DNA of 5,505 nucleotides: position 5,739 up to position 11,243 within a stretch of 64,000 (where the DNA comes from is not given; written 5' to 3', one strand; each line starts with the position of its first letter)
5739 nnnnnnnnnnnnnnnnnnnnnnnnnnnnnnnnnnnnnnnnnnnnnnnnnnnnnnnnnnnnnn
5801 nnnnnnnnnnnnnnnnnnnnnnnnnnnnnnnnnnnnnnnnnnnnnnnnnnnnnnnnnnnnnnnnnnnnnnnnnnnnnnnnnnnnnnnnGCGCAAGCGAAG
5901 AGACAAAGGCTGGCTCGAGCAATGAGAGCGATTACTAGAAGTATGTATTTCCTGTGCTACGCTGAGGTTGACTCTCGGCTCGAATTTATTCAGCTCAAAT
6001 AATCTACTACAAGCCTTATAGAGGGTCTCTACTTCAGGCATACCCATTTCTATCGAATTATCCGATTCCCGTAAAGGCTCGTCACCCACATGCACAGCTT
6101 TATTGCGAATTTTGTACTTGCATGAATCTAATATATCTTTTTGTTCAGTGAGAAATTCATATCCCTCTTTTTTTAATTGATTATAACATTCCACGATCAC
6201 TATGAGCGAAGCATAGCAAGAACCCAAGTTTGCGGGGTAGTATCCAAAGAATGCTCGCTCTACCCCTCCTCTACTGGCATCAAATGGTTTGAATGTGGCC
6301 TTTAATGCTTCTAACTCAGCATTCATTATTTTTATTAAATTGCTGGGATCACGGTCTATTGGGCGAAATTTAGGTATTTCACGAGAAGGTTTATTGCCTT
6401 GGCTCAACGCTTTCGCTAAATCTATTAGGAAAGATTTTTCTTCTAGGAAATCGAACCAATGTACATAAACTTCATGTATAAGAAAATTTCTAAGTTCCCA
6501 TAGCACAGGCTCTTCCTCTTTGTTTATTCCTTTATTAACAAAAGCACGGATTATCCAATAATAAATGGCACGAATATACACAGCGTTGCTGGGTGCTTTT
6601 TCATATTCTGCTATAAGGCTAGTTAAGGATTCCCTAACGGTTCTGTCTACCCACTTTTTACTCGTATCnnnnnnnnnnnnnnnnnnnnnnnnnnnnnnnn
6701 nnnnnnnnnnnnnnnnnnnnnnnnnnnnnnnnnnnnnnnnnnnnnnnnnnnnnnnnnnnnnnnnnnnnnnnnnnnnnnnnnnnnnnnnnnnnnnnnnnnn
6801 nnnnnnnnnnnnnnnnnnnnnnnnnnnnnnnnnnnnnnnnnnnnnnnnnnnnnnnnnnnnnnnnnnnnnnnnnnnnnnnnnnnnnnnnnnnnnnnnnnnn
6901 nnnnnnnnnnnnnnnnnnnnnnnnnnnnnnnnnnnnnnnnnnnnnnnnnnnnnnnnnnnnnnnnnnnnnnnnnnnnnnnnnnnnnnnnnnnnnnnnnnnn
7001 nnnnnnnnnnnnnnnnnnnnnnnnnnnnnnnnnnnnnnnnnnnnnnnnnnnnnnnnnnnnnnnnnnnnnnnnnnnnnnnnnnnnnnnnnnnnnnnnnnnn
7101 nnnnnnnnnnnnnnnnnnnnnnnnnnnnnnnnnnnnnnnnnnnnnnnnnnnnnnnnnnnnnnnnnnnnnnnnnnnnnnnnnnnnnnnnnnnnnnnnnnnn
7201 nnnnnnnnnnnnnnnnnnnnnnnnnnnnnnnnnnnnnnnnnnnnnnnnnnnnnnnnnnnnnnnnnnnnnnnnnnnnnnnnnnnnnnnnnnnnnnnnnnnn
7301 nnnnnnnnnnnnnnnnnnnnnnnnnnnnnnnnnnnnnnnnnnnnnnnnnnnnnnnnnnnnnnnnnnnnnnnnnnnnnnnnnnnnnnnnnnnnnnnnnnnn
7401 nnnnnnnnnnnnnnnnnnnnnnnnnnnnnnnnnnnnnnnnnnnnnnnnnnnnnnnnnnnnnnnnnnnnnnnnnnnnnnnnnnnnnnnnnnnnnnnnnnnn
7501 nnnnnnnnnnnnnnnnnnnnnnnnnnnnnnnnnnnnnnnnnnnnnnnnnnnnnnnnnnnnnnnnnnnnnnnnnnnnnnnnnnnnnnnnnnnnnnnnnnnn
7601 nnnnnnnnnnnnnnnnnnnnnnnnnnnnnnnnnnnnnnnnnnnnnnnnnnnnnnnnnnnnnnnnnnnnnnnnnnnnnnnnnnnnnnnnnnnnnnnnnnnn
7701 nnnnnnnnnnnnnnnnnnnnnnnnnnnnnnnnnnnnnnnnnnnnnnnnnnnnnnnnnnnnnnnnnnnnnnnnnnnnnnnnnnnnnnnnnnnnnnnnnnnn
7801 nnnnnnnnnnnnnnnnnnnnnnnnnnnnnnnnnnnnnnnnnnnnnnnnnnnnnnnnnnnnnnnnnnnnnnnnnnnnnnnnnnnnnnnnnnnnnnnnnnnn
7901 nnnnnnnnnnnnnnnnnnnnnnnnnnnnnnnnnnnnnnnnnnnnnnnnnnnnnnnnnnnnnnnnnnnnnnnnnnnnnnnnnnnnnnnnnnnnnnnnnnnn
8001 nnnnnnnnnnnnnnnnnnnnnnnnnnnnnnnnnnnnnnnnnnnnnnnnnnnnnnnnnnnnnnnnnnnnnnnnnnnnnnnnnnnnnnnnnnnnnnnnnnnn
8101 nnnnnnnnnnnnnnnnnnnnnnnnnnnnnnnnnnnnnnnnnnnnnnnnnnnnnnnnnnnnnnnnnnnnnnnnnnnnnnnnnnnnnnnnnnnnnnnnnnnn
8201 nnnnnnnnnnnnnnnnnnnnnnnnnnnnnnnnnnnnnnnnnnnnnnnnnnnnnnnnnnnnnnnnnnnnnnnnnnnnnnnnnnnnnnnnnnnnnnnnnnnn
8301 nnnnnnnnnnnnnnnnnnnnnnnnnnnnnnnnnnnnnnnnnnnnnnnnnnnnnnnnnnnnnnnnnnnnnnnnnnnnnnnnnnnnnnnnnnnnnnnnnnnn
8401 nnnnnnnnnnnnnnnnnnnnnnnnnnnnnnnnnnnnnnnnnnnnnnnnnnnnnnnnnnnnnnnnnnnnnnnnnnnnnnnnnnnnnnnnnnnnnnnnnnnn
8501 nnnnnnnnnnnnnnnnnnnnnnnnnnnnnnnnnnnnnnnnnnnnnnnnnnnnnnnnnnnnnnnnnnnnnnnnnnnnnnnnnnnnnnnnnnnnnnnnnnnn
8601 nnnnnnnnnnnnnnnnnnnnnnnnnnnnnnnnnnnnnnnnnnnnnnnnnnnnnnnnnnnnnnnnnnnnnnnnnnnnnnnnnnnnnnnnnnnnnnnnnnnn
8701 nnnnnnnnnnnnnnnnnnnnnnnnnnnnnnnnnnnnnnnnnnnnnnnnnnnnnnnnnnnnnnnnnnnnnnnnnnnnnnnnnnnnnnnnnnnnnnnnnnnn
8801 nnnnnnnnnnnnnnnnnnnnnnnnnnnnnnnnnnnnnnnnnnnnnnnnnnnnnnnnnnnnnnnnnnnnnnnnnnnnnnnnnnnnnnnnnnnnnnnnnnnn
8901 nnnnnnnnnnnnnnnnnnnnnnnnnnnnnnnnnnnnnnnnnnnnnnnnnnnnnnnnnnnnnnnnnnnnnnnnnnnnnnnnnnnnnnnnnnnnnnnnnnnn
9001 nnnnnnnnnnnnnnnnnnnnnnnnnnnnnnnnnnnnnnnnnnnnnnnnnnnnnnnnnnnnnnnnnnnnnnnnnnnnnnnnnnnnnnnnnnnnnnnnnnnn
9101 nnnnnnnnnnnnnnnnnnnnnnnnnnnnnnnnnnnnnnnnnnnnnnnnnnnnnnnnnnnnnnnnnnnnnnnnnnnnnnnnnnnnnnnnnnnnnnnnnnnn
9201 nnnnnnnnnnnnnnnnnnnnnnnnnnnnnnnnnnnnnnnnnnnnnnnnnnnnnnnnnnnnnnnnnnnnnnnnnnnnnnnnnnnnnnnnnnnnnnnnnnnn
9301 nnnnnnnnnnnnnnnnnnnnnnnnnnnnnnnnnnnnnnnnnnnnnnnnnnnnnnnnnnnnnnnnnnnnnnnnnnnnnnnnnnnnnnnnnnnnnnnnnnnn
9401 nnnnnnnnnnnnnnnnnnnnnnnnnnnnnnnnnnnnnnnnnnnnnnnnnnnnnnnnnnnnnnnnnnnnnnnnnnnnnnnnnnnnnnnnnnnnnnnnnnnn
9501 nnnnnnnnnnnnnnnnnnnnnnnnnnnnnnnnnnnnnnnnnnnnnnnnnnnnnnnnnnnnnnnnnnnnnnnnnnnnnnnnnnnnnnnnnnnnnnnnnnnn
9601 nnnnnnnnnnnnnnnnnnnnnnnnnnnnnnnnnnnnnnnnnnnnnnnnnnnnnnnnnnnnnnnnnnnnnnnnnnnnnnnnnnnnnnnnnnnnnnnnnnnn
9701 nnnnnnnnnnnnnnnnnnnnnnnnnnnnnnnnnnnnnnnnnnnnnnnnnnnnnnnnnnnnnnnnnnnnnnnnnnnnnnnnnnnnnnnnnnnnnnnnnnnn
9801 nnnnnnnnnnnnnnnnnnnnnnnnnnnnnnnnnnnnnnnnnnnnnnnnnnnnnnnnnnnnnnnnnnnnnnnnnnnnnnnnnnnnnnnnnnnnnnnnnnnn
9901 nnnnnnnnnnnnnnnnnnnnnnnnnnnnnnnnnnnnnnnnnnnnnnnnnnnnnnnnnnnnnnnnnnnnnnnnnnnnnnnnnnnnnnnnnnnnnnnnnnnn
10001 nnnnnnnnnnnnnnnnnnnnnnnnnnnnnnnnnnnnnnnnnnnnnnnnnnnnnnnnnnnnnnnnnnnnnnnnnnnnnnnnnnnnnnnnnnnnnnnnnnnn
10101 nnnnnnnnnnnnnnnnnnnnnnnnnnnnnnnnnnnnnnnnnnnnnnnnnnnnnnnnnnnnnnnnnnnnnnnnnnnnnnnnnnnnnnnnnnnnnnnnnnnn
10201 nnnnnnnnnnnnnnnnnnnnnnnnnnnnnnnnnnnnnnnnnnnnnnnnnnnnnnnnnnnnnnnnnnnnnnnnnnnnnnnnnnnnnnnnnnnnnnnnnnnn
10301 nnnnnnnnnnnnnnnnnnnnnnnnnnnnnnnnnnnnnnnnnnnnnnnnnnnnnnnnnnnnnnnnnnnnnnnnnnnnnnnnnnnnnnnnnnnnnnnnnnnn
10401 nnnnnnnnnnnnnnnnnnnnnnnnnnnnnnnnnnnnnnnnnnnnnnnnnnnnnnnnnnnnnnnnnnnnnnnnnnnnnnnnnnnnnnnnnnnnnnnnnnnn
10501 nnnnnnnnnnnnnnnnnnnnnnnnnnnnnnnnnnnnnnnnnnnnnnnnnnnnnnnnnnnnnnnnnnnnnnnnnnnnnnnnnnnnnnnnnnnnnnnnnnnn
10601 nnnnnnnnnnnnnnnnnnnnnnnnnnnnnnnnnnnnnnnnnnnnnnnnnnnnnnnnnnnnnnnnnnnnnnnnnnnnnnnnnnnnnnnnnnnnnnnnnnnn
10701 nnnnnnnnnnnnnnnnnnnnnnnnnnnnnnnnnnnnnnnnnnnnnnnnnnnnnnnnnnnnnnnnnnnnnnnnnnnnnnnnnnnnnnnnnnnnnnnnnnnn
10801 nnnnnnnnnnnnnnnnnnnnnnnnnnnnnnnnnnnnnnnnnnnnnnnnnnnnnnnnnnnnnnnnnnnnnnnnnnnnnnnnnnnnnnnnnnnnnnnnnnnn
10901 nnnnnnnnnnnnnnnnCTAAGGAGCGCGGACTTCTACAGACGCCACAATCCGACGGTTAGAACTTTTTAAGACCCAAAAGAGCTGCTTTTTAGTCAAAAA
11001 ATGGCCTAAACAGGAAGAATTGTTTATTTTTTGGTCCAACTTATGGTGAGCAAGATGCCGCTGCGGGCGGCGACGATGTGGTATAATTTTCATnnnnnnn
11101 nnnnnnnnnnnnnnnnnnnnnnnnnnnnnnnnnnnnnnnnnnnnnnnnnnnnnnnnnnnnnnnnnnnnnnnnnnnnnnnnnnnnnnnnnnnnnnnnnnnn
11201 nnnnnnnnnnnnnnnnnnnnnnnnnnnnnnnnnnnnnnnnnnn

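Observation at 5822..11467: hyp maturation operon split in two by a ~5.6 kb insert carrying ankyrin-repeat genes, csrA and REP elements, with a hypF-derived scar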

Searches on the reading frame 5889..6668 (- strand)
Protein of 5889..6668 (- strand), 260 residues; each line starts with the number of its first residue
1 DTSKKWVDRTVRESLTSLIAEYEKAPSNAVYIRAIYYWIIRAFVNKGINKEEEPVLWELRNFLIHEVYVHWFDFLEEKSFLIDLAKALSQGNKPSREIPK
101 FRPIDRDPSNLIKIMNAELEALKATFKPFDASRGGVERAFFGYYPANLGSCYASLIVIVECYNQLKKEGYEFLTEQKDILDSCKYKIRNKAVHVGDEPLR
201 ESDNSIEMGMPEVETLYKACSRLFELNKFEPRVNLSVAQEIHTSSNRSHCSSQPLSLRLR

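Call 90: search_solved_structures(query=A4, max_evalue=10, show_alignments=2)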
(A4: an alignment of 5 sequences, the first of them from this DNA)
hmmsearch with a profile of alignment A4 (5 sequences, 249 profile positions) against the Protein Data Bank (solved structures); distinct sequences matched with E-value up to 10: 0.

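Call 91: search_protein_families(library=pfam, alignment_id=A4, max_evalue=10)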
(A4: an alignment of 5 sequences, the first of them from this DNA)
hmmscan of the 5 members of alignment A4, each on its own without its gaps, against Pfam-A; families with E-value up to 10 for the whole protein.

A. member 1, seq(260 aa): 0 families

B. families by the number of members that match (of 5 scanned): 3 families
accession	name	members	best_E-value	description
PF01934.22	HepT-like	2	0.037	Ribonuclease HepT-like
PF24742.1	ARM_CUL7_CUL9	1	0.047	CUL7/CUL9 ARM repeat domain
PF07901.16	DUF1672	1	0.17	Protein of unknown function (DUF1672)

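Call 97: predict_structure(alignment_id=A4)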
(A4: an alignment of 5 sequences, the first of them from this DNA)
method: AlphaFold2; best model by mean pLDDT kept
length: 260 residues; sequences in the alignment: 5
mean_pLDDT: 71.5   pTM: 0.74
mean pLDDT of the five models: 71.5, 71.0, 70.0, 67.2, 67.2
residues with pLDDT >= 90: 34; 70-90: 137; 50-70: 39; < 50: 50
segments of 3 or more residues with pLDDT < 50: 188-210, 238-260
pLDDT, mean of each block of 10 residues (from residue 1): 73 93 91 89 77 80 64 74 93 79 73 89 83 56 75 85 84 84 62 36 33 71 86 64 37 29
secondary structure, 60 per line:
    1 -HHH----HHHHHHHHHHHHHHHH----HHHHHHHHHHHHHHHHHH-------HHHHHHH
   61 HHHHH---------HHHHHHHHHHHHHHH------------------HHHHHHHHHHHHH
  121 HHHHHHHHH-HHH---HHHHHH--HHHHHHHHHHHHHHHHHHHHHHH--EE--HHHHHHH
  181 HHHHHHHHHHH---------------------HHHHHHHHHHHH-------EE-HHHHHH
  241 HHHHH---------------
elements in order: H9-24 H29-46 H54-65 H75-89 H108-129 H137-142 H145-167 H174-191 H213-224 H235-245

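Call 100: fold_search(model_id=the predicted structure, library=pdb)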
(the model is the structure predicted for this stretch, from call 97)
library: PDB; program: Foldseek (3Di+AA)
matches with E <= 10: 173; with E <= 0.001: 0
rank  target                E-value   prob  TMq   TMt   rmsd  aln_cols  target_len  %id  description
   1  6fes_B                4.6e-01  0.25  0.22  0.18  14.3       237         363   11  Crystal structure of novel repeat protein BRIC2 fused to DARPin D12 (released 2018-09-05)
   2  5vjs                  6.1e-01  0.08  0.12  0.15  21.0       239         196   13  De Novo Photosynthetic Reaction Center Protein Equipped with Heme B, a synthetic Zn porphyrin, and Zn(II) cations (released 2018-04-25)
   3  6fes_A                6.7e-01  0.13  0.19  0.15  15.0       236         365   12  Crystal structure of novel repeat protein BRIC2 fused to DARPin D12 (released 2018-09-05)
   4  8d9o                  7.4e-01  0.10  0.13  0.17  20.7       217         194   14  De Novo Photosynthetic Reaction Center Protein in Apo-State (released 2022-09-28)
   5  3on2_B                8.9e-01  0.09  0.17  0.20  15.4       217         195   10  Structure of a protein with unknown function from Rhodococcus sp. RHA1 (released 2010-09-22)
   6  8oyx_B                1.0e+00  0.10  0.19  0.21  17.9       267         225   14  De novo designed soluble GPCR-like fold GLF_18 (released 2023-10-18)
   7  6z0c_B                1.1e+00  0.08  0.13  0.16  20.6       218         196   12  Structure of in silico modelled artificial Maquette-3 protein (released 2021-03-17)
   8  6z0c_C                1.2e+00  0.07  0.13  0.15  21.5       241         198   11  Structure of in silico modelled artificial Maquette-3 protein (released 2021-03-17)
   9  7xy0_B                1.2e+00  0.07  0.16  0.19  13.5       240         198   13  HapR Double mutant Y76F, F171C (released 2023-02-22)
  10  9qvo                  1.3e+00  0.30  0.24  0.21  10.1       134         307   16  Crystal structure of the CtaG_H128A variant from Ruminiclostridium cellulolyticum (P2(1)-small) (released 2025-10-01)
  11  9qvs                  1.4e+00  0.28  0.23  0.21  10.1       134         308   15  Crystal structure of the CtaG_D144N variant from Ruminiclostridium cellulolyticum (P2(1)-small) (released 2025-10-01)
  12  6z0c_A                1.4e+00  0.06  0.13  0.15  21.7       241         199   11  Structure of in silico modelled artificial Maquette-3 protein (released 2021-03-17)
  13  3god_B                1.5e+00  0.11  0.20  0.18  16.7       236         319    9  Structural basis for DNase activity of a conserved protein implicated in CRISPR-mediated antiviral defense (released 2009-06-30)
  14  9qvp_A                1.6e+00  0.20  0.23  0.21   8.8       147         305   14  Crystal structure of the CtaG_H128A variant from Ruminiclostridium cellulolyticum (P2(1)2(1)2(1)-medium) (released 2025-10-01)
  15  5cwf_A                1.6e+00  0.12  0.21  0.26  12.7       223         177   14  Crystal structure of de novo designed helical repeat protein DHR8 (released 2015-12-16)
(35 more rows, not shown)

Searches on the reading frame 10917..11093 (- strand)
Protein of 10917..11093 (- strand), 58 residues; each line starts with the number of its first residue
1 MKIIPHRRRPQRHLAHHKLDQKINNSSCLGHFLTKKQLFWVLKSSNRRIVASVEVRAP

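Call 9: search_protein_families(library=pfam, proteins=[window:10917-11093:-], max_evalue=0.01)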
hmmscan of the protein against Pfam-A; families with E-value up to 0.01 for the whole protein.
window:10917-11093:- (58 aa): 0 families

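Call 37: search_protein_families(library=ncbifam, proteins=[window:10917-11093:-], max_evalue=0.01)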
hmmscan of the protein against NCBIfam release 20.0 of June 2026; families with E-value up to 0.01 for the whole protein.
window:10917-11093:- (58 aa): 0 families

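Call 48: find_homologous_proteins(query=window:10917-11093:-, max_evalue=0.01)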
Query window:10917-11093:- (58 aa): 3 proteins with E <= 0.01 among 3 candidates.
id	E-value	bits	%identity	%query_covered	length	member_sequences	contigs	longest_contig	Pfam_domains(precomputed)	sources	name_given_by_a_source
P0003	1.1e-27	111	90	100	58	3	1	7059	-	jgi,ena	jgi:hypothetical protein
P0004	3.1e-22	94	81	100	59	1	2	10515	-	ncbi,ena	-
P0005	2.0e-18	83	73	100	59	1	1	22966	-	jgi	jgi:hypothetical protein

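Call 49: find_encoding_contigs(protein=P0003, flank=10000, max_places=4)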
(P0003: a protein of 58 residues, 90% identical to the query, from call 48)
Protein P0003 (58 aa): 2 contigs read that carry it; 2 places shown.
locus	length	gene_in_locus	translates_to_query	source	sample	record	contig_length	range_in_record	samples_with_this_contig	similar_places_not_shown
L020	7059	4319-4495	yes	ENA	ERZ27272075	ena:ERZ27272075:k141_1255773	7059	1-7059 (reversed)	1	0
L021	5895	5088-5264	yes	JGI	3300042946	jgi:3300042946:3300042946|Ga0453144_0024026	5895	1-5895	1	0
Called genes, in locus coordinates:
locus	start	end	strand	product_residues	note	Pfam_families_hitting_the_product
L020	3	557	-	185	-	?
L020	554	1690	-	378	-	PF13237:Fer4_10 (faint), PF25160:LdpA_Fe-S-bd (faint), PF13534:Fer4_17 (faint), PF13746:Fer4_18 (faint), PF12838:Fer4_7 (faint), PF13187:Fer4_9 (faint), PF13183:Fer4_8 (weak), PF17179:Fer4_22, +2 more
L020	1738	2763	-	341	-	PF00586:AIRS, PF02769:AIRS_C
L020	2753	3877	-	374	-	PF01924:HypD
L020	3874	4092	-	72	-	PF01455:HupF_HypC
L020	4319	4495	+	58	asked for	-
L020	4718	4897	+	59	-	PF02599:CsrA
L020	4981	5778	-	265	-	PF13606:Ank_3 (faint), PF12796:Ank_2, PF13857:Ank_5 (faint), PF00023:Ank (weak), PF13637:Ank_4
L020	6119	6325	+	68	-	PF02604:PhdYeFM_antitox (weak)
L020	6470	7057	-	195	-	?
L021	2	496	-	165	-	?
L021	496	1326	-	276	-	PF00175:NAD_binding_1, PF10418:DHODB_Fe-S_bind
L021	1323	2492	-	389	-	PF13237:Fer4_10 (faint), PF25160:LdpA_Fe-S-bd (faint), PF13534:Fer4_17 (faint), PF13746:Fer4_18 (faint), PF12838:Fer4_7 (faint), PF13187:Fer4_9 (faint), PF13183:Fer4_8 (weak), PF17179:Fer4_22, +3 more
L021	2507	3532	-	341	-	PF00586:AIRS, PF02769:AIRS_C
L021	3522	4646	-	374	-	PF01924:HypD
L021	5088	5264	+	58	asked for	-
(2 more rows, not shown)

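Call 50: find_encoding_contigs(protein=P0004, flank=10000, max_places=4)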
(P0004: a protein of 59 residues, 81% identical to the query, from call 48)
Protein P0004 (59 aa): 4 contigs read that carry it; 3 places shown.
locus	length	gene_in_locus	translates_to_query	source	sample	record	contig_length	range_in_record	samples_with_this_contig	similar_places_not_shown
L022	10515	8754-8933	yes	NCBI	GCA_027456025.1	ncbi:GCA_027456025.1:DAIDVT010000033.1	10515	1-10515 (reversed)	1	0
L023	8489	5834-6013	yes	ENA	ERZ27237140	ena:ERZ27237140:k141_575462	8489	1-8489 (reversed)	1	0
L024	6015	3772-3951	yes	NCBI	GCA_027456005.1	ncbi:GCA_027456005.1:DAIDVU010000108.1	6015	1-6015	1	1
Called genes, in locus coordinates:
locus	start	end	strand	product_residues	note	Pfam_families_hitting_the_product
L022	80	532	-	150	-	PF01750:HycI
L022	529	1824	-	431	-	PF00374:NiFeSe_Hases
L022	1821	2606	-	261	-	PF01058:Oxidored_q6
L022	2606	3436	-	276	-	PF00175:NAD_binding_1, PF10418:DHODB_Fe-S_bind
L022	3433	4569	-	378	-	PF13237:Fer4_10 (faint), PF25160:LdpA_Fe-S-bd (faint), PF12838:Fer4_7 (faint), PF13187:Fer4_9 (faint), PF13534:Fer4_17 (faint), PF13746:Fer4_18 (faint), PF13183:Fer4_8 (weak), PF17179:Fer4_22, +2 more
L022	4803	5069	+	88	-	PF02604:PhdYeFM_antitox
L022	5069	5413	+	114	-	PF05016:ParE_toxin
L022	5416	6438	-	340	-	PF00586:AIRS, PF02769:AIRS_C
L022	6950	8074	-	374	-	PF01924:HypD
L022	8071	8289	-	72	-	PF01455:HupF_HypC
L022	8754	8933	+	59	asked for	-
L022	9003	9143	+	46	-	-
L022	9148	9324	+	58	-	PF02599:CsrA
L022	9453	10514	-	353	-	?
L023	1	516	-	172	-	?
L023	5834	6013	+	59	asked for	-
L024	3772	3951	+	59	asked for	-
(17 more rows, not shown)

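Call 51: find_encoding_contigs(protein=P0005, flank=10000, max_places=4)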
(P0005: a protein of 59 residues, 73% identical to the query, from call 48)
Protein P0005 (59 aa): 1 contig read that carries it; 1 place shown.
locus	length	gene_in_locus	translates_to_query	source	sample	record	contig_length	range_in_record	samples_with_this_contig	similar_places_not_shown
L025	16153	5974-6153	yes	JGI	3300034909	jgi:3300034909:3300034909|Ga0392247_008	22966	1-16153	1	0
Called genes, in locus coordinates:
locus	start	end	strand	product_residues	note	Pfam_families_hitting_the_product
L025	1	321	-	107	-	?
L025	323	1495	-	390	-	PF00999:Na_H_Exchanger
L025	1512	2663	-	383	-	PF13173:AAA_14 (faint)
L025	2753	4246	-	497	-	PF00370:FGGY_N, PF02782:FGGY_C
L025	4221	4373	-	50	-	-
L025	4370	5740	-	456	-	PF01979:Amidohydro_1, PF07969:Amidohydro_3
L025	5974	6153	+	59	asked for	-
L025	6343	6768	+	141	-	PF02599:CsrA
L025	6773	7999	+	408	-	PF01609:DDE_Tnp_1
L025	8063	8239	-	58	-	-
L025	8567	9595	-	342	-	PF14213:DUF4325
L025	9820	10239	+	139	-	PF02082:Rrf2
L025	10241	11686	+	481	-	PF19295:SufBD_N, PF01458:SUFBD_core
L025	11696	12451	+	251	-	PF02463:SMC_N (faint), PF00005:ABC_tran, PF13304:AAA_21 (faint)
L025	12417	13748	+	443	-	PF01458:SUFBD_core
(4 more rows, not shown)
